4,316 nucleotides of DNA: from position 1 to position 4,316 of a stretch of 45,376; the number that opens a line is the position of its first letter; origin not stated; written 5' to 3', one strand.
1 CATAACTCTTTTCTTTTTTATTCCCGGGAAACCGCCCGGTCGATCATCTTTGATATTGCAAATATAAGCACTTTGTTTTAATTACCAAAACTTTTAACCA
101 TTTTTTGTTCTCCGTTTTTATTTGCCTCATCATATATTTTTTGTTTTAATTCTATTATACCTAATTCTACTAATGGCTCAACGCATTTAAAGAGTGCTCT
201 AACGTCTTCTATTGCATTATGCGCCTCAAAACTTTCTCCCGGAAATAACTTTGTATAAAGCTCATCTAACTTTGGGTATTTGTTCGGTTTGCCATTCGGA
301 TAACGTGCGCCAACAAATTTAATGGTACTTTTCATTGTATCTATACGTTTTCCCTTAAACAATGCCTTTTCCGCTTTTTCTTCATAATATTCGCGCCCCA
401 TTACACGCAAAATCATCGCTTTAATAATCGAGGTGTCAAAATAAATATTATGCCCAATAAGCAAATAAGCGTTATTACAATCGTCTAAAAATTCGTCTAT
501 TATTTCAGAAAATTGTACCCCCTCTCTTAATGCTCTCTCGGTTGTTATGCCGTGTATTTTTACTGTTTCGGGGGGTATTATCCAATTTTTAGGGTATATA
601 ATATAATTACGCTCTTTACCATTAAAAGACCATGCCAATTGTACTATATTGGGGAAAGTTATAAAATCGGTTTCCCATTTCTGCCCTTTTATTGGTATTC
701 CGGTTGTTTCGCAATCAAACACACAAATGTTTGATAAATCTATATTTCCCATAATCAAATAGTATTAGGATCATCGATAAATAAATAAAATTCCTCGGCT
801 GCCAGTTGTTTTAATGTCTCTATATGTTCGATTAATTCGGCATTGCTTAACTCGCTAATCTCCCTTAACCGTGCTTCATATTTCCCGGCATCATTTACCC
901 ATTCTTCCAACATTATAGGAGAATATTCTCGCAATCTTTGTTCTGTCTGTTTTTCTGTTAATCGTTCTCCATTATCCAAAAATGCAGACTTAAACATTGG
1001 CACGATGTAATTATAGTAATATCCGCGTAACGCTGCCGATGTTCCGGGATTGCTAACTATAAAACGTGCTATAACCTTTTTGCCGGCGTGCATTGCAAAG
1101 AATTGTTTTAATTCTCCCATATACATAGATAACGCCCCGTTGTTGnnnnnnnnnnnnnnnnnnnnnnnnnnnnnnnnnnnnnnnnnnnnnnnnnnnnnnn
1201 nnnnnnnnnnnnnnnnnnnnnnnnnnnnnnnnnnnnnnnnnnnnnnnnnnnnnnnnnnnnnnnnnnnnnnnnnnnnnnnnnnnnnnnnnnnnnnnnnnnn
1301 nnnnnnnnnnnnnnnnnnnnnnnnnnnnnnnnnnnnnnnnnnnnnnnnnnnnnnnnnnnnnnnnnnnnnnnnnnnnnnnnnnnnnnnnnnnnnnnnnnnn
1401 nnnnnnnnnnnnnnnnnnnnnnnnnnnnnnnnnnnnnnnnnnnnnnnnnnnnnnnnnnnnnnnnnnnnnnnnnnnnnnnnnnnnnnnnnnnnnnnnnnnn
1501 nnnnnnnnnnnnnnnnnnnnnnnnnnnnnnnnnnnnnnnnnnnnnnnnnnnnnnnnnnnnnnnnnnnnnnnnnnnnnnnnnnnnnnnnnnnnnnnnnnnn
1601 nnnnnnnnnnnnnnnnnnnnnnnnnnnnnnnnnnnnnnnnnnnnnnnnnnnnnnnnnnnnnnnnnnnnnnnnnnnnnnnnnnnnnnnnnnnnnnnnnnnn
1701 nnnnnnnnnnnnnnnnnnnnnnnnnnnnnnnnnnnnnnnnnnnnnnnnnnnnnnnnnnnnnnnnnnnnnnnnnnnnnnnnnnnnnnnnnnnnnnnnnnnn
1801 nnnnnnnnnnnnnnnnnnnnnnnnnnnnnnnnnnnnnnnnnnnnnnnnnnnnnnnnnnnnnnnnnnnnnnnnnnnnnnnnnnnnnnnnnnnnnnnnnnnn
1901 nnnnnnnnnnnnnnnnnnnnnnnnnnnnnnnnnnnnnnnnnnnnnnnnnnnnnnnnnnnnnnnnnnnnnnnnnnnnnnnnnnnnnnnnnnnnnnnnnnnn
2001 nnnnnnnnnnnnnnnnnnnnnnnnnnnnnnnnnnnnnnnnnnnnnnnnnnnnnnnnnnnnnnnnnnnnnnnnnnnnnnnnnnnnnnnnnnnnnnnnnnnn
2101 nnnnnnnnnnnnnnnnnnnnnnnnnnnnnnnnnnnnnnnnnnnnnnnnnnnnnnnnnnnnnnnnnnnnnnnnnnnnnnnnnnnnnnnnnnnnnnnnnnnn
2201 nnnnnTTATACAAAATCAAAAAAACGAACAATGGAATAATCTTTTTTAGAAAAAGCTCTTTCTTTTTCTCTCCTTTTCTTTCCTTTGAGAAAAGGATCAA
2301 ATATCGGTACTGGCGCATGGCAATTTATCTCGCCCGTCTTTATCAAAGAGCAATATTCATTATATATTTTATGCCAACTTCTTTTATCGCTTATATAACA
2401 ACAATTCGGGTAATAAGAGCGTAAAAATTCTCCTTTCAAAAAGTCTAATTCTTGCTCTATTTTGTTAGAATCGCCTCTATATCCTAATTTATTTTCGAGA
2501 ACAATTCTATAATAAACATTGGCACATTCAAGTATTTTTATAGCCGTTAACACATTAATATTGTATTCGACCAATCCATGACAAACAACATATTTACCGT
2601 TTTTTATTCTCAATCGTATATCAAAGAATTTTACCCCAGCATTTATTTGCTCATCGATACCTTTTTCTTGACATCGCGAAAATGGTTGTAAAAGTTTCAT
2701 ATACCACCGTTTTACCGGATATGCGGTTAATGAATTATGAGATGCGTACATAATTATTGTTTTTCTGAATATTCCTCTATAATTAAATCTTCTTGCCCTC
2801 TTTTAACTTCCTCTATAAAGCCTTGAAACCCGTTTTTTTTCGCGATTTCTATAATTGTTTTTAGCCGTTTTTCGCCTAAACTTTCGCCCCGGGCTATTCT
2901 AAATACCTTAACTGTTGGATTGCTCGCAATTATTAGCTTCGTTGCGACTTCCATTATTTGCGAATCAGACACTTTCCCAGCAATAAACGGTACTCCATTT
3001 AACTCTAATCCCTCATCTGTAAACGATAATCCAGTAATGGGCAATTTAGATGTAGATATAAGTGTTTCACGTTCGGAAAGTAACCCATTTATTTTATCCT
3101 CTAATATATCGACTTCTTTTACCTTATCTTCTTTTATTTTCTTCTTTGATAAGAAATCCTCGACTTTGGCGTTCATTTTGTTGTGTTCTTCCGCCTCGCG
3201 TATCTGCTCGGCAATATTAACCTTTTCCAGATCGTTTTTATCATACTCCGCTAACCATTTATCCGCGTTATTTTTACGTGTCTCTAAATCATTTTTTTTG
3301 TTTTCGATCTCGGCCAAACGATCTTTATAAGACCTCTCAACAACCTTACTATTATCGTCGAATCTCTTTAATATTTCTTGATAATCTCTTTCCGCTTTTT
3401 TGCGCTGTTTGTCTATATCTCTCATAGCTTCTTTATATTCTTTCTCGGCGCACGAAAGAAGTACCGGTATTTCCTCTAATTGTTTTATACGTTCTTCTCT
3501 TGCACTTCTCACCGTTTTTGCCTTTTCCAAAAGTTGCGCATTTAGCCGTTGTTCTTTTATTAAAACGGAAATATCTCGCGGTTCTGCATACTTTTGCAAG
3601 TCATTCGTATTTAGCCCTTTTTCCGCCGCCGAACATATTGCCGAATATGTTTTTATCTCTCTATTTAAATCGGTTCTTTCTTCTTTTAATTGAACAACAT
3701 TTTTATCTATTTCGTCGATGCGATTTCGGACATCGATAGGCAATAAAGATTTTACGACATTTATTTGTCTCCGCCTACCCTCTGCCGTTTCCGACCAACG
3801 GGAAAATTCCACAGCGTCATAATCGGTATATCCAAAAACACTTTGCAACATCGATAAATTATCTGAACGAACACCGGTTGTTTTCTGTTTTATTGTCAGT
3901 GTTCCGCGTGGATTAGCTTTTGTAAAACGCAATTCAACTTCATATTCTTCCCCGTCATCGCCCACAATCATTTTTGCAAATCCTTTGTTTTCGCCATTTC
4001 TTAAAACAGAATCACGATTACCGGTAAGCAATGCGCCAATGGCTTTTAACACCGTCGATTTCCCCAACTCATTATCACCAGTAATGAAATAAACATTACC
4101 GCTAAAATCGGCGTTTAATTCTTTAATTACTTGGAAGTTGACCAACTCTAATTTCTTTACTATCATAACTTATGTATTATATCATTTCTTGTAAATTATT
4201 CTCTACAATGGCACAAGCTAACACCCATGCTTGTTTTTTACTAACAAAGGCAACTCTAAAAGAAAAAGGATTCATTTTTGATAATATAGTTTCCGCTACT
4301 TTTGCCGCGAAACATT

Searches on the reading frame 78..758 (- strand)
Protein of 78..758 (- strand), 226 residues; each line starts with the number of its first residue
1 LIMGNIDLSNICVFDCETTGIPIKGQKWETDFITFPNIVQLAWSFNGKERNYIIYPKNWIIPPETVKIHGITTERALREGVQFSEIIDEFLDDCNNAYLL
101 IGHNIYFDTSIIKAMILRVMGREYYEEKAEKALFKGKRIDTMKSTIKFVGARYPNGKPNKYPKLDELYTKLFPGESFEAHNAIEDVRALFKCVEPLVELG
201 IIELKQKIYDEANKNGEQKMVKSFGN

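Call 74: search_protein_families(library=pfam, proteins=[window:78-758:-], max_evalue=0.001)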
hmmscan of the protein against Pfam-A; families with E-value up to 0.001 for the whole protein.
window:78-758:- (226 aa): 1 family
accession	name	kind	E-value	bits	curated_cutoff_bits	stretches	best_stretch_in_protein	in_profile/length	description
PF00929.31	RNase_T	-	3.4e-11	44.4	24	1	13-191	2-162/164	Exonuclease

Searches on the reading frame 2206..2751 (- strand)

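Call 74: search_protein_families(library=pfam, proteins=[window:2206-2751:-], max_evalue=0.001)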
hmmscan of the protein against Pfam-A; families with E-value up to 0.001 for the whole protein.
window:2206-2751:- (181 aa): 1 family
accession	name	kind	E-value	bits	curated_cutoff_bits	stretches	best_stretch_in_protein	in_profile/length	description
PF00388.25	PI-PLC-X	-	0.00083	19.5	23.1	0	17-66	17-68/144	Phosphatidylinositol-specific phospholipase C, X domain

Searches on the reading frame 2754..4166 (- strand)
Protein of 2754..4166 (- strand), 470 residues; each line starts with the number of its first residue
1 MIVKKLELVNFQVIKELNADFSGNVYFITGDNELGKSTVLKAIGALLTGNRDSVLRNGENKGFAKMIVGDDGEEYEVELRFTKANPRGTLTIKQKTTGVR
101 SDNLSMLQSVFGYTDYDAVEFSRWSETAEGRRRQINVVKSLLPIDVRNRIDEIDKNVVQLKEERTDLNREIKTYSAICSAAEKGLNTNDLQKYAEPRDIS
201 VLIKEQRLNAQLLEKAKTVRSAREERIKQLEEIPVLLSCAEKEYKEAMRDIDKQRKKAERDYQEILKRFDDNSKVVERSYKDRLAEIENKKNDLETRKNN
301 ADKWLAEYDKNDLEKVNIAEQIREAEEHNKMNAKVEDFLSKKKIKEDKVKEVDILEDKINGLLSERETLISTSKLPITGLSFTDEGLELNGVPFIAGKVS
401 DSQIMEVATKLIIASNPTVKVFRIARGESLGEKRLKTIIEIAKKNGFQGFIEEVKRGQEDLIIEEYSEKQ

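Call 29: search_protein_families(library=phrogs, proteins=[window:2754-4166:-], max_evalue=0.01)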
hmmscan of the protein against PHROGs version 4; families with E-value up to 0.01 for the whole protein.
window:2754-4166:- (470 aa): 11 families
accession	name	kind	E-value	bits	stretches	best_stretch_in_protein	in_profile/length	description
phrog_1499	-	unknown function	1e-56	194.1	1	1-467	3-422/427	-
phrog_8323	-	unknown function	2.5e-12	47.1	1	1-215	49-246/623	-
phrog_3940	-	unknown function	8.8e-08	32.4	1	3-78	5-84/537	-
phrog_4747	-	unknown function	2.7e-06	27.7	1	1-292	1-259/610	-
phrog_77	-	DNA, RNA and nucleotide metabolism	4.6e-06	26.4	1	1-78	296-382/967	SbcC-like subunit of palindrome specific endonuclease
phrog_25363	-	unknown function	9.5e-06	26.7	1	2-47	6-51/77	-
phrog_7507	-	unknown function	0.00028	21.3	1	3-351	4-355/483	-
phrog_14451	-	unknown function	0.00098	18.8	1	4-53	3-52/553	-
phrog_9802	-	unknown function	0.0013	18.8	1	1-46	3-48/438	-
phrog_293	-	moron, auxiliary metabolic gene and host takeover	0.0063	15.5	1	12-60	151-200/1058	ABC transporter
phrog_28217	-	DNA, RNA and nucleotide metabolism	0.0073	15.8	1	4-51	4-51/806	DNA repair exonuclease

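Call 30: search_protein_families(library=pfam, proteins=[window:2754-4166:-], max_evalue=0.01)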
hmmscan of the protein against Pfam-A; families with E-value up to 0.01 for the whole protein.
window:2754-4166:- (470 aa): 5 families
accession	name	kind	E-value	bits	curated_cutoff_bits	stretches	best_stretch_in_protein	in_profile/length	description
PF13476.12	AAA_23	-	3.6e-08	34.7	27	1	5-295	1-197/201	AAA domain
PF13555.12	AAA_29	-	7.6e-07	29.2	27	1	4-51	2-50/61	P-loop containing region of AAA domain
PF13514.12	AAA_27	-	2.7e-05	24.3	22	1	1-49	1-52/206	AAA domain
PF02463.25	SMC_N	-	0.00024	21.1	40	1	3-87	2-89/220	RecF/RecN/SMC N terminal domain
PF13175.12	AAA_15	-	0.00068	19.8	32.1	1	1-351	1-274/374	AAA ATPase domain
